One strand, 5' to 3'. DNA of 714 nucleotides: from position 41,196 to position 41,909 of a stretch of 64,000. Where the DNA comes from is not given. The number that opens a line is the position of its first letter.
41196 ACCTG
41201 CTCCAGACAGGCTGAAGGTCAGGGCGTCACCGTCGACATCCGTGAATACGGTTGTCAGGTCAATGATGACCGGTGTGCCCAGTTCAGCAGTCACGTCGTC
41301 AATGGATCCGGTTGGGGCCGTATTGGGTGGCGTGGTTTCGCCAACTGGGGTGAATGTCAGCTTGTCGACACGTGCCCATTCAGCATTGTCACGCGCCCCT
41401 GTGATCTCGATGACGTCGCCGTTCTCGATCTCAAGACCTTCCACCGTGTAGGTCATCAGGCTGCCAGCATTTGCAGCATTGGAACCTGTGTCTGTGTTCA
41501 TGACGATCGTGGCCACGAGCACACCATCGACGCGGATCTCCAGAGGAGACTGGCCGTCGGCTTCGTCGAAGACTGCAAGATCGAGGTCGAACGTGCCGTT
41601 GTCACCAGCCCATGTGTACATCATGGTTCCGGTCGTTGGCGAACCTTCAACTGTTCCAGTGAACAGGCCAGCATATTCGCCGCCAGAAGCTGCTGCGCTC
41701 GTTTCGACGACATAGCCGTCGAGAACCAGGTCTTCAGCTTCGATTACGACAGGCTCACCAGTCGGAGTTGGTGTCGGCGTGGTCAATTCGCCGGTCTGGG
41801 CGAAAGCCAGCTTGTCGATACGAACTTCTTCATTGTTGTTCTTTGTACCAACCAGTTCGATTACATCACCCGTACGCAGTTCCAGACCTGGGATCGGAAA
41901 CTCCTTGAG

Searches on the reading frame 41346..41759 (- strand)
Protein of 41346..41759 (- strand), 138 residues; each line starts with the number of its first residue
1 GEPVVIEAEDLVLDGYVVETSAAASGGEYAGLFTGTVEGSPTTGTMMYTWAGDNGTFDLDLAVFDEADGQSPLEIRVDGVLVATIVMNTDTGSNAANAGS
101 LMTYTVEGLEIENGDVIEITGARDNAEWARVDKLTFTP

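Call 36: predict_structure(alignment_id=A2)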
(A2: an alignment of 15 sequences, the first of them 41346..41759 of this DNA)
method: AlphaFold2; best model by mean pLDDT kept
length: 138 residues; sequences in the alignment: 15
mean_pLDDT: 92.8   pTM: 0.86
mean pLDDT of the five models: 92.8, 92.6, 91.5, 87.0, 85.7
residues with pLDDT >= 90: 120; 70-90: 12; 50-70: 6; < 50: 0
segments of 3 or more residues with pLDDT < 50: none
pLDDT, mean of each block of 10 residues (from residue 1): 94 93 94 68 93 96 94 97 96 92 97 97 91 97
secondary structure, 60 per line:
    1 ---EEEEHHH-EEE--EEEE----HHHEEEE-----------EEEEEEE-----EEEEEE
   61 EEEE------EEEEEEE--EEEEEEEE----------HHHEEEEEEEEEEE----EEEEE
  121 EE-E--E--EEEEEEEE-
elements in order: E4-7 E12-14 E17-20 E28-31 E43-49 E55-64 E71-77 E80-87 E101-111 E116-122 E130-137

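Call 39: fold_search(model_id=the predicted structure, library=pdb)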
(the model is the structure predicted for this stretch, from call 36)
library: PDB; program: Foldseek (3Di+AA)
matches with E <= 10: 1705; with E <= 0.001: 118
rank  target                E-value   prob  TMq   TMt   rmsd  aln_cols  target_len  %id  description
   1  8j3x_A                9.6e-08  1.00  0.72  0.28   3.0       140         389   21  Crystal structure of CBM6E from Saccharophagus degradans (released 2024-04-24)
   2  7bys_A                1.2e-07  1.00  0.71  0.25   3.5       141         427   18  Crystal structure of exo-beta-1,3-galactanase from Phanerochaete chrysosporium Pc1,3Gal43A apo form (released 2020-11-04)
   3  8j3x_B                1.3e-07  1.00  0.72  0.28   2.9       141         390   20  Crystal structure of CBM6E from Saccharophagus degradans (released 2024-04-24)
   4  8j3y_A                1.3e-07  1.00  0.72  0.27   3.0       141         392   20  Crystal structure of CBM6E E168Q in complex with oligosaccharides (released 2024-04-24)
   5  2w1w_A                1.6e-07  1.00  0.76  0.80   2.6       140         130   20  Native structure of a family 35 carbohydrate binding module from Clostridium thermocellum (released 2009-01-20)
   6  7byx_A                1.7e-07  1.00  0.69  0.25   3.8       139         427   18  Crystal structure of exo-beta-1,3-galactanase from Phanerochaete chrysosporium Pc1,3Gal43A E208A with beta-1,3-galacto (released 2020-11-04)
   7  7ehg_A                4.5e-07  1.00  0.71  0.73   3.9       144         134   18  Crystal Structure of MiXBM (released 2022-03-30)
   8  7byv_A                5.2e-07  1.00  0.71  0.26   3.5       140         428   17  Crystal structure of exo-beta-1,3-galactanase from Phanerochaete chrysosporium Pc1,3Gal43A E208Q with beta-1,3-galacto (released 2020-11-04)
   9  7ehg_B                5.8e-07  1.00  0.71  0.74   3.9       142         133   18  Crystal Structure of MiXBM (released 2022-03-30)
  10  2w47_A                7.6e-07  1.00  0.76  0.78   2.6       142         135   18  Clostridium thermocellum CBM35 in complex with delta-4,5- anhydrogalacturonic acid (released 2009-01-27)
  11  2w1w_B                8.9e-07  1.00  0.72  0.74   3.1       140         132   19  Native structure of a family 35 carbohydrate binding module from Clostridium thermocellum (released 2009-01-20)
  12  7ay3                  1.2e-06  1.00  0.71  0.78   3.0       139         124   17  Crystal structure of the CBM36-1 domain of a multidomain xylanase from the hindgut metagenome of Trinervitermes trinervo (released 2020-11-18)
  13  7ehg_G                1.3e-06  1.00  0.72  0.75   4.3       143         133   17  Crystal Structure of MiXBM (released 2022-03-30)
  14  7ehg_F                1.4e-06  1.00  0.71  0.72   3.8       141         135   18  Crystal Structure of MiXBM (released 2022-03-30)
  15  7ehg_E                1.5e-06  1.00  0.71  0.72   3.9       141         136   18  Crystal Structure of MiXBM (released 2022-03-30)
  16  7ehg_C                1.7e-06  1.00  0.71  0.73   3.9       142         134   18  Crystal Structure of MiXBM (released 2022-03-30)
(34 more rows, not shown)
